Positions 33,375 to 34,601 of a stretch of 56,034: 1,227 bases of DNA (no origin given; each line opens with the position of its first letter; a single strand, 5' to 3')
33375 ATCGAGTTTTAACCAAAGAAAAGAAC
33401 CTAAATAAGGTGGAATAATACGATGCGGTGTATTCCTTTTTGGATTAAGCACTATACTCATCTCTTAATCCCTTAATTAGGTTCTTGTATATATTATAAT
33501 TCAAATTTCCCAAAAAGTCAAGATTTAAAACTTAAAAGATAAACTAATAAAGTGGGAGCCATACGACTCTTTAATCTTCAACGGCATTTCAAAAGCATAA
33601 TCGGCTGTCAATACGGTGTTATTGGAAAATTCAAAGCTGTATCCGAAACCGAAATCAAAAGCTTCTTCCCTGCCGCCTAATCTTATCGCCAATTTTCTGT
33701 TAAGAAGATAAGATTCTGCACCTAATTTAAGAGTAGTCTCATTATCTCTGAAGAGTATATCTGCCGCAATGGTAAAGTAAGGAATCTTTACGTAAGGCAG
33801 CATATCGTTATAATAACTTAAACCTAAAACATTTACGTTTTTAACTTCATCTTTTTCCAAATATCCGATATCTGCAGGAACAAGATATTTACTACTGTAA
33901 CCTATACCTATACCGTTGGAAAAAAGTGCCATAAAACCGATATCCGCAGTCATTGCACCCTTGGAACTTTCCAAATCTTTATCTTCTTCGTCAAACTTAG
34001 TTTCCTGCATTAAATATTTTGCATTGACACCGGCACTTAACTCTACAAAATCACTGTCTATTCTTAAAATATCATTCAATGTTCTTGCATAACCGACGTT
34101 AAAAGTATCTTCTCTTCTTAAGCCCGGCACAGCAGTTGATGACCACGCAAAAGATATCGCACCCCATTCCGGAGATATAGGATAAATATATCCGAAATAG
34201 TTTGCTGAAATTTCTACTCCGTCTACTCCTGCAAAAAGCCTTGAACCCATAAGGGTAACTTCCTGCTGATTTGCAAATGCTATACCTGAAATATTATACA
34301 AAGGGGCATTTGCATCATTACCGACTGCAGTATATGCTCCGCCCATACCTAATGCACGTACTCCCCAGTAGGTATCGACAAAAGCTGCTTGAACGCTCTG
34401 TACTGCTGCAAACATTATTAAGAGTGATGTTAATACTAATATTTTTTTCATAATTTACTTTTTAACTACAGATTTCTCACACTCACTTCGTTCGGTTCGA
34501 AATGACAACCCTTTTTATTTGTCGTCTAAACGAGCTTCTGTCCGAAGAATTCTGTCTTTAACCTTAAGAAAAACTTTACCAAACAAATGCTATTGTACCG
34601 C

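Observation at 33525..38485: Five-gene secreted-protein operon that looks like an uncharacterised surface-fibre or surface-layer assembly system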

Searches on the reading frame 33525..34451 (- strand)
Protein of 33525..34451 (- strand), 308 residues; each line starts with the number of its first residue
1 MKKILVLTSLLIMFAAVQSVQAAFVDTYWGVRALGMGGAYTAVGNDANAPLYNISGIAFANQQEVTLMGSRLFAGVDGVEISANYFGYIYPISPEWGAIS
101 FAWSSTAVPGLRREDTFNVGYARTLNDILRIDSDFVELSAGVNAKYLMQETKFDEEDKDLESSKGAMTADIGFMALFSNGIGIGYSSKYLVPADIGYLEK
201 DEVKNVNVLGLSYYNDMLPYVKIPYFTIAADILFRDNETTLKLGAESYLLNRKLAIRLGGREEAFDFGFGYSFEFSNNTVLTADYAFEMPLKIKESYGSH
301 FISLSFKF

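Call 3: search_protein_families(library=pfam, proteins=[window:33525-34451:-], max_evalue=1)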
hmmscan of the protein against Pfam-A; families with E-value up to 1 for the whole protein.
window:33525-34451:- (308 aa): 1 family
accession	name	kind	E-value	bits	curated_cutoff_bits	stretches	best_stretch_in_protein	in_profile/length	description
PF23676.1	YnaM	-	0.2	11.8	27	1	1-15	1-15/37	Protein YnaM-like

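Call 4: search_protein_families(library=ncbifam, proteins=[window:33525-34451:-], max_evalue=1)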
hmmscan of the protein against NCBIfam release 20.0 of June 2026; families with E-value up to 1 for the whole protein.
window:33525-34451:- (308 aa): 4 families
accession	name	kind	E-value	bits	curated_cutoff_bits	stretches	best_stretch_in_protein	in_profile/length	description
NF033709.1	PorV_fam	subfamily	4.9e-10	39.5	90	2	24-174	6-157/326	PorV/PorQ family protein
NF052325.1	PorVQ2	equivalog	5e-07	29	325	1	24-77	29-83/354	putative type IX sorting system protein PorV2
TIGR03519.1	T9SS_PorP_fam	subfamily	4.1e-06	26.5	90.55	1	1-308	1-292/292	PorP/SprF family type IX secretion system membrane protein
NF033710.1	T9SS_OM_PorV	equivalog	0.059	12.5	250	0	31-64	35-68/367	type IX secretion system outer membrane channel protein PorV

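Call 19: find_homologous_proteins(query=window:33525-34451:-, max_evalue=0.001)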
Query window:33525-34451:- (308 aa): 175 proteins with E <= 0.001 among 2055 candidates; the best 120 are listed.
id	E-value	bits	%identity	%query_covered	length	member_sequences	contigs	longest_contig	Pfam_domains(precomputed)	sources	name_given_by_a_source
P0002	3.0e-181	619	89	100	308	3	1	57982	-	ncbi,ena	-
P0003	1.1e-170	585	83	100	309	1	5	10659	-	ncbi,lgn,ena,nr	ncbi:MAG: hypothetical protein II816_03385 [Elusimicrobia bacterium]|nr:hypothetical protein [Elusim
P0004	1.6e-168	578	85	96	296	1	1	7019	-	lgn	-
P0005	4.0e-164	563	84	96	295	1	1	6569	-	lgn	-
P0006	1.4e-160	552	83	96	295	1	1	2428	-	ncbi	-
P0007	1.1e-156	539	76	100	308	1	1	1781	-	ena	-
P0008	1.7e-156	538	77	100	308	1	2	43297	-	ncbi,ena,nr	ncbi:MAG: hypothetical protein IKN42_06775 [Elusimicrobia bacterium]|nr:hypothetical protein [Elusim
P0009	2.1e-154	531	75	100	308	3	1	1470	-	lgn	-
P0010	7.3e-154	529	74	100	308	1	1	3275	-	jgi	-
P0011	8.2e-154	529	76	100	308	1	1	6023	-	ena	-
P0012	9.2e-154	529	75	100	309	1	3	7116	-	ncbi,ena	-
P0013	7.8e-153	526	74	100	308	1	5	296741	-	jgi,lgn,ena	-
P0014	8.0e-153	526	76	96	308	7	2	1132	-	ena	-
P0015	1.1e-152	526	74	100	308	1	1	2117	-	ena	-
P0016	4.0e-152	524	74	95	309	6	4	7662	-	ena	-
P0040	1.3e-143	496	71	100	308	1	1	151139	-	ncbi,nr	ncbi:MAG: hypothetical protein IKN62_06080 [Elusimicrobia bacterium]|nr:hypothetical protein [Elusim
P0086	9.8e-134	463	65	100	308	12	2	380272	-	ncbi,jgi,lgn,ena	-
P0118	9.1e-127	441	63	100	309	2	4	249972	-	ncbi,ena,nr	ncbi:MAG: hypothetical protein IKN62_06060 [Elusimicrobia bacterium]|nr:hypothetical protein [Elusim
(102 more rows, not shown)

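Call 20: search_solved_structures(query=window:33525-34451:-, max_evalue=10)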
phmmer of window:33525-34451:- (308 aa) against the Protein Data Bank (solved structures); distinct sequences matched with E-value up to 10: 1.
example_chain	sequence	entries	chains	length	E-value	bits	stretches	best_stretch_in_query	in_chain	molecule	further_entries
2p4z_A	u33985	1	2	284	0.42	13.2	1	234-282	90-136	Metal-dependent hydrolases of the beta-lactamase superfamily II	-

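Call 21: find_encoding_contigs(protein=P0002, flank=8000, max_places=2)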
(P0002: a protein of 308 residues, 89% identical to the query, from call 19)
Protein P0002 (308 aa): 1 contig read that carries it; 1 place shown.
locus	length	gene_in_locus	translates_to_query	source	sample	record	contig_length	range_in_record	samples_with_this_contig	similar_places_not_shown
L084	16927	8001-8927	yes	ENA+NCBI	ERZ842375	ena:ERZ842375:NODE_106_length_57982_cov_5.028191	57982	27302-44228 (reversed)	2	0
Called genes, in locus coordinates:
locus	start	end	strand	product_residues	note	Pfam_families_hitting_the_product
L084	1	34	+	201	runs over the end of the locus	PF02666:PS_Dcarbxylase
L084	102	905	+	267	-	PF01066:CDP-OH_P_transf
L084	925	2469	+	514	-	PF00682:HMGL-like, PF22617:HCS_D2, PF08502:LeuA_dimer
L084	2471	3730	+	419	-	PF00330:Aconitase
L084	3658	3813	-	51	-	-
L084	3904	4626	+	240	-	-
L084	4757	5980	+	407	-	PF18559:Exop_C (weak)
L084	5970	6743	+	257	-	-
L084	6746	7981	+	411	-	-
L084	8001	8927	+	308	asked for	-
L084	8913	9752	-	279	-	PF00535:Glycos_transf_2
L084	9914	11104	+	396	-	PF01960:ArgJ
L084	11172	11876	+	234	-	PF01138:RNase_PH, PF03725:RNase_PH_C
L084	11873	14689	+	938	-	PF12705:PDDEXK_1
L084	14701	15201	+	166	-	PF16117:DUF4833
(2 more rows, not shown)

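Call 22: find_encoding_contigs(protein=P0040, flank=10000, max_places=2)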
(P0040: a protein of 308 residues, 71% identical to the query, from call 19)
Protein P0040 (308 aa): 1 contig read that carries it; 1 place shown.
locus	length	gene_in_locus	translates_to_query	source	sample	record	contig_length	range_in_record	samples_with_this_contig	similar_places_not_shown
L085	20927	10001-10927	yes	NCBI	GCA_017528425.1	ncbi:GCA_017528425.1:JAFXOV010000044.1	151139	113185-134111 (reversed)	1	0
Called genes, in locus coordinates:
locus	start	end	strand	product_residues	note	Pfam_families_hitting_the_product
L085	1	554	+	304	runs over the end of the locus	PF01145:Band_7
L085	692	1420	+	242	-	-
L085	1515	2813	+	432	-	-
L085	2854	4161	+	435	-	-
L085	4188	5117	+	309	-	-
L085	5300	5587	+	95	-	PF01541:GIY-YIG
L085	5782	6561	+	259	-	-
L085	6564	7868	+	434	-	PF18329:SGBP_B_XBD (faint)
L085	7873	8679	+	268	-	-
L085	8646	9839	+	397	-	PF13585:CHU_C (faint)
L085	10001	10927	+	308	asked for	-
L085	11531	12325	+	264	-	-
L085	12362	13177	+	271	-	-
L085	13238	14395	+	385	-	-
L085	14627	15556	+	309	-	-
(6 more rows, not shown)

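Call 29: search_solved_structures(query=A3, max_evalue=10, show_alignments=2)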
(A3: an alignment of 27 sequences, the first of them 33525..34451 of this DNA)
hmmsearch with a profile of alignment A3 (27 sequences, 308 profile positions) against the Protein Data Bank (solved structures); distinct sequences matched with E-value up to 10: 0.

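Call 35: search_protein_families(library=ncbifam, alignment_id=A3, max_evalue=0.01)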
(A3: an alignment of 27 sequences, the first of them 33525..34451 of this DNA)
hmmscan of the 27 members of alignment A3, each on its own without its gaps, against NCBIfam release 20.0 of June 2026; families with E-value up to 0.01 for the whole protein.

A. member 1, window:33525-34451:- (308 aa): 3 families
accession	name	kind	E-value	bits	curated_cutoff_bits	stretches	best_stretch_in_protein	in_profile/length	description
NF033709.1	PorV_fam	subfamily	4.9e-10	39.5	90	1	24-174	6-157/326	PorV/PorQ family protein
NF052325.1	PorVQ2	equivalog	5e-07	29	325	1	24-77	29-83/354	putative type IX sorting system protein PorV2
TIGR03519.1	T9SS_PorP_fam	subfamily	4.1e-06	26.5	90.55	1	1-308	1-292/292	PorP/SprF family type IX secretion system membrane protein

B. families by the number of members that match (of 27 scanned): 4 families
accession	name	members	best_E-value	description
NF033709.1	PorV_fam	27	2.4e-11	PorV/PorQ family protein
NF052325.1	PorVQ2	27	5.5e-09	putative type IX sorting system protein PorV2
TIGR03519.1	T9SS_PorP_fam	10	1.2e-09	PorP/SprF family type IX secretion system membrane protein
NF049866.1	outer_TDE1717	1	0.0082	TDE1717 family outer membrane beta-barrel protein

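Call 42: find_encoding_contigs(protein=P0013, flank=10000, max_places=2)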
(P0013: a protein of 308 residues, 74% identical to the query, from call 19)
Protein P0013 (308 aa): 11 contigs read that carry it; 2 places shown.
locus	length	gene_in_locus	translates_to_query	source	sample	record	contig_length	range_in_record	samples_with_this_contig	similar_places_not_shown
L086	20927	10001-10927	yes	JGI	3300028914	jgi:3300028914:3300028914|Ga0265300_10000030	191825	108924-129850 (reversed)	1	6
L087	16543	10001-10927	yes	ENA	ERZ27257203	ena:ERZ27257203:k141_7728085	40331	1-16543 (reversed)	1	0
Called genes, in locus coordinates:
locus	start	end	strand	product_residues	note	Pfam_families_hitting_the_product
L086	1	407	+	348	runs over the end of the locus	PF21016:RlmN_N, PF13353:Fer4_12 (faint), PF04055:Radical_SAM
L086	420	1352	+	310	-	PF01734:Patatin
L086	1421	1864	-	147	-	PF13801:Metal_resist, PF07813:LTXXQ (weak)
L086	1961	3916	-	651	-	PF00005:ABC_tran, PF13304:AAA_21 (faint), PF12704:MacB_PCD, PF02687:FtsX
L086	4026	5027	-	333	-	PF25919:BSH_CusB (faint), PF25997:BSH_YhbJ (faint), PF00364:Biotin_lipoyl (faint), PF25917:BSH_RND, PF25973:BSH_CzcB, PF25984:BSH_YknX (weak), PF25990:Beta-barrel_YknX (weak), PF25967:RND-MFP_C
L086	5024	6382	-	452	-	PF02321:OEP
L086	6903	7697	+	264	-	-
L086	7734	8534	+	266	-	-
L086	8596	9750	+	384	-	-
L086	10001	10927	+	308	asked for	-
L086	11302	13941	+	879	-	PF05170:AsmA, PF05359:DUF748, PF13116:YhdP (weak)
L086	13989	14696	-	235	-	PF02535:Zip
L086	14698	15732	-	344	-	PF00224:PK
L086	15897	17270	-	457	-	PF00291:PALP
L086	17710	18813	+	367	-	PF02463:SMC_N (weak), PF00005:ABC_tran, PF17912:OB_MalK, PF08402:TOBE_2 (faint)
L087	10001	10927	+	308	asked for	-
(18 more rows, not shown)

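Call 49: find_encoding_contigs(protein=P0086, flank=10000, max_places=1)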
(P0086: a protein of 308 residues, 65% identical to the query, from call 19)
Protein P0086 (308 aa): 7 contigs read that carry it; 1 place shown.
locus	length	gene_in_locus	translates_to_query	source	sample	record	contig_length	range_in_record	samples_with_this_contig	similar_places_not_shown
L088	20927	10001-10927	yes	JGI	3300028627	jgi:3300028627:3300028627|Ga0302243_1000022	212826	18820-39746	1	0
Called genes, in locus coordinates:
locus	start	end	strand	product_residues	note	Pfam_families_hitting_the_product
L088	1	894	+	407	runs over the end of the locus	PF02491:SHS2_FTSA, PF11104:PilM_2 (weak), PF06723:MreB_Mbl, PF14450:FtsA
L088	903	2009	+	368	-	PF00091:Tubulin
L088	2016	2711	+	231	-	PF02578:Cu-oxidase_4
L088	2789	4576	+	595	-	PF00009:GTP_EFTU, PF03144:GTP_EFTU_D2, PF22042:EF-G_D2 (weak), PF14492:EFG_III (faint), PF00679:EFG_C, PF06421:LepA_C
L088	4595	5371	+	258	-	PF10502:Peptidase_S26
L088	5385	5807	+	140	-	PF01957:NfeD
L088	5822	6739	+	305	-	PF01145:Band_7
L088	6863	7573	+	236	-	-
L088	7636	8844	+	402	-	-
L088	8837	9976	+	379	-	PF13585:CHU_C (weak), PF13860:FlgD_ig (weak)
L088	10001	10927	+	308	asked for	-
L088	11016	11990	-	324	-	PF01047:MarR (faint), PF08279:HTH_11, PF13404:HTH_AsnC-type (weak), PF13412:HTH_24, PF03099:BPL_LplA_LipB, PF02237:BPL_C (faint)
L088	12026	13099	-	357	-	PF04055:Radical_SAM, PF06969:HemN_C (weak)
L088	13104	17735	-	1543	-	-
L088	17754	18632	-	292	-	PF01063:Aminotran_4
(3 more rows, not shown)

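Call 50: find_encoding_contigs(protein=P0118, flank=10000, max_places=1)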
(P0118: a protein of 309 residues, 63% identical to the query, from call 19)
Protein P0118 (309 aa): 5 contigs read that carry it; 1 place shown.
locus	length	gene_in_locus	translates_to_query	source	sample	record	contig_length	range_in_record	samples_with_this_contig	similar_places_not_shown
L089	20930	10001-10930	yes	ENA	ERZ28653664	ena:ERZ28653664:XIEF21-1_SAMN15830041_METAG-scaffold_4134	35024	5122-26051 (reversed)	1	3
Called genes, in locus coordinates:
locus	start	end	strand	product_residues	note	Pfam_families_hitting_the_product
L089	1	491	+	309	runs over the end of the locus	-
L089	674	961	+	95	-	PF01541:GIY-YIG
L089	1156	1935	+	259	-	-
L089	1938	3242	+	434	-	PF18329:SGBP_B_XBD (faint)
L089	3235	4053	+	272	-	-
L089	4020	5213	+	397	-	PF13585:CHU_C (faint)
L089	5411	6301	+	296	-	-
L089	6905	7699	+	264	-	-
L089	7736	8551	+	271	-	-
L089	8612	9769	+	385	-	-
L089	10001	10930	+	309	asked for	-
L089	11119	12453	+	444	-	PF00390:malic, PF03949:Malic_M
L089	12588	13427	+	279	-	PF05681:Fumerase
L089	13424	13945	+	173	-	PF05683:Fumerase_C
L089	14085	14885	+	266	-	PF03309:Pan_kinase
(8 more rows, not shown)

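Call 57: find_related_loci(query=A3, collection=metagenome_contigs, flank=8000)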
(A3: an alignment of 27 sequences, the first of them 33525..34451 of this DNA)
Query A3 (308 aa) in metagenome_contigs; peptide patterns used: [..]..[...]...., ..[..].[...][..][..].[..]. (x = any residue, [..] = any of these).
163 stretches matched a pattern; 38 encode a relative of the query (tblastn E <= 1e-3); 38 distinct loci.
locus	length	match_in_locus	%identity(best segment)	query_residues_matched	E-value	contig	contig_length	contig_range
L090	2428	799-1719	82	1-308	0e+0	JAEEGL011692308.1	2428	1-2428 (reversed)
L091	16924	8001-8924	74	1-308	1e-160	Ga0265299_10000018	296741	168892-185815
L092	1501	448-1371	73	1-308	6e-170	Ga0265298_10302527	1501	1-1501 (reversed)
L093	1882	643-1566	72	1-308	2e-166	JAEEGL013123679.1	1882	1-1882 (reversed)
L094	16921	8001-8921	70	1-308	8e-150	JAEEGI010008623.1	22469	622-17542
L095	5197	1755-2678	71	1-308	7e-152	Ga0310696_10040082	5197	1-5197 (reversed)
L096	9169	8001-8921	70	1-308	5e-150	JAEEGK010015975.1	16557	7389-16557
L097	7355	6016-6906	72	12-308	1e-149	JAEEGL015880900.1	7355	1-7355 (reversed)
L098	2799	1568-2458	72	12-308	2e-157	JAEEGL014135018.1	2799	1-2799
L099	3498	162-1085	69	1-308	6e-155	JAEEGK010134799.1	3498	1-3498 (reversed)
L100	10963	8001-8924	69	1-308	2e-149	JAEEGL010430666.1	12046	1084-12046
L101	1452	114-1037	69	1-308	9e-163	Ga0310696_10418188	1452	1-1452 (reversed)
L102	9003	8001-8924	71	1-308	2e-148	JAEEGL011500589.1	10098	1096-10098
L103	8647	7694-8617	70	1-308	2e-148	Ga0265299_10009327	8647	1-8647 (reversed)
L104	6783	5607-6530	68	1-308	2e-148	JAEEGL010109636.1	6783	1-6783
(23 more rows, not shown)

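Call 75: search_protein_families(library=pfam, alignment_id=A6, max_evalue=0.05)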
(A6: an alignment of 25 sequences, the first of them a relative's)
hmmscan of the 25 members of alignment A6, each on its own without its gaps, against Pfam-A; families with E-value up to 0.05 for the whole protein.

A. member 1, L084:4757-5980:+ (407 aa): 4 families
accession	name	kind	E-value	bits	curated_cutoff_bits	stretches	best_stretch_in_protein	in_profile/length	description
PF18559.7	Exop_C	-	2.9e-07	30.9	26.1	1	86-174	54-144/155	Galactose-binding domain-like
PF03425.19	CBM_11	-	3.2e-05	24.5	27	1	35-155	20-136/182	Carbohydrate binding domain (family 11)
PF25788.1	Ig_Rha78A_N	-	0.0042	17.8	27.4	1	200-261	30-92/105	Rha78A-like, N-terminal immunoglobulin domain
PF08547.18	CIA30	-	0.018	15.5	24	1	65-157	34-121/157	Complex I intermediate-associated protein 30 (CIA30)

B. families by the number of members that match (of 25 scanned): 7 families
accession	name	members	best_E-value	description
PF18559.7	Exop_C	3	2.9e-07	Galactose-binding domain-like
PF18329.7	SGBP_B_XBD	3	7.8e-05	Surface glycan-binding protein B xyloglucan binding domain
PF03425.19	CBM_11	1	3.2e-05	Carbohydrate binding domain (family 11)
PF25788.1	Ig_Rha78A_N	1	0.0042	Rha78A-like, N-terminal immunoglobulin domain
PF08547.18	CIA30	1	0.018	Complex I intermediate-associated protein 30 (CIA30)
PF04022.17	Staphylcoagulse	1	0.026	Staphylocoagulase repeat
PF16044.11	DUF4796_C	1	0.031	DUF4796 C-terminal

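Call 85: search_protein_families(library=pfam, alignment_id=A3, max_evalue=0.1)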
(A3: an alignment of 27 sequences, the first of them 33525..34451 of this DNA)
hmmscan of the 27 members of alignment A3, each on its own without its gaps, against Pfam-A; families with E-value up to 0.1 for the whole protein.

A. member 1, window:33525-34451:- (308 aa): 0 families

B. families by the number of members that match (of 27 scanned): 6 families
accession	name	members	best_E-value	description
PF18702.7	DUF5642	4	0.044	Domain of unknown function (DUF5642)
PF03687.19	UPF0164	3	0.0072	Uncharacterised protein family (UPF0164)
PF08723.15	Gag_p15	3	0.021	Gag protein p15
PF13505.12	OMP_b-brl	2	0.03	Outer membrane protein beta-barrel domain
PF05052.17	MerE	1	0.0099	MerE protein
PF04955.18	HupE_UreJ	1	0.082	HupE / UreJ protein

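Call 100: search_solved_structures(query=A6, max_evalue=1)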
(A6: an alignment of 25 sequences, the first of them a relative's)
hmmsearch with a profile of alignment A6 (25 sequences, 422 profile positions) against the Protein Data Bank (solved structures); distinct sequences matched with E-value up to 1: 7.
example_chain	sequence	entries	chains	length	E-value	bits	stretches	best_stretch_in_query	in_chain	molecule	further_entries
1wmx_A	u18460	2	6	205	0.008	18.1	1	108-175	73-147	COG3291: FOG: PKD repeat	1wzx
2c24_A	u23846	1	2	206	0.0081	18.1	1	108-175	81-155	ENDOGLUCANASE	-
3f81_A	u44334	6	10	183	0.28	13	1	73-125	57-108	Dual specificity protein phosphatase 3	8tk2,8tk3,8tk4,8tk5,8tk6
1vhr_A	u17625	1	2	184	0.29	13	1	73-125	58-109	HUMAN VH1-RELATED DUAL-SPECIFICITY PHOSPHATASE VHR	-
9dj9_A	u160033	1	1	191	0.31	12.9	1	73-125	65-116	Dual specificity protein phosphatase 3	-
8to0_Fx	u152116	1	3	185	0.35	12.7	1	73-125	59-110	Dual specificity protein phosphatase 3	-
1j4x_A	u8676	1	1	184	0.37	12.7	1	73-124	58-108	DUAL SPECIFICITY PROTEIN PHOSPHATASE 3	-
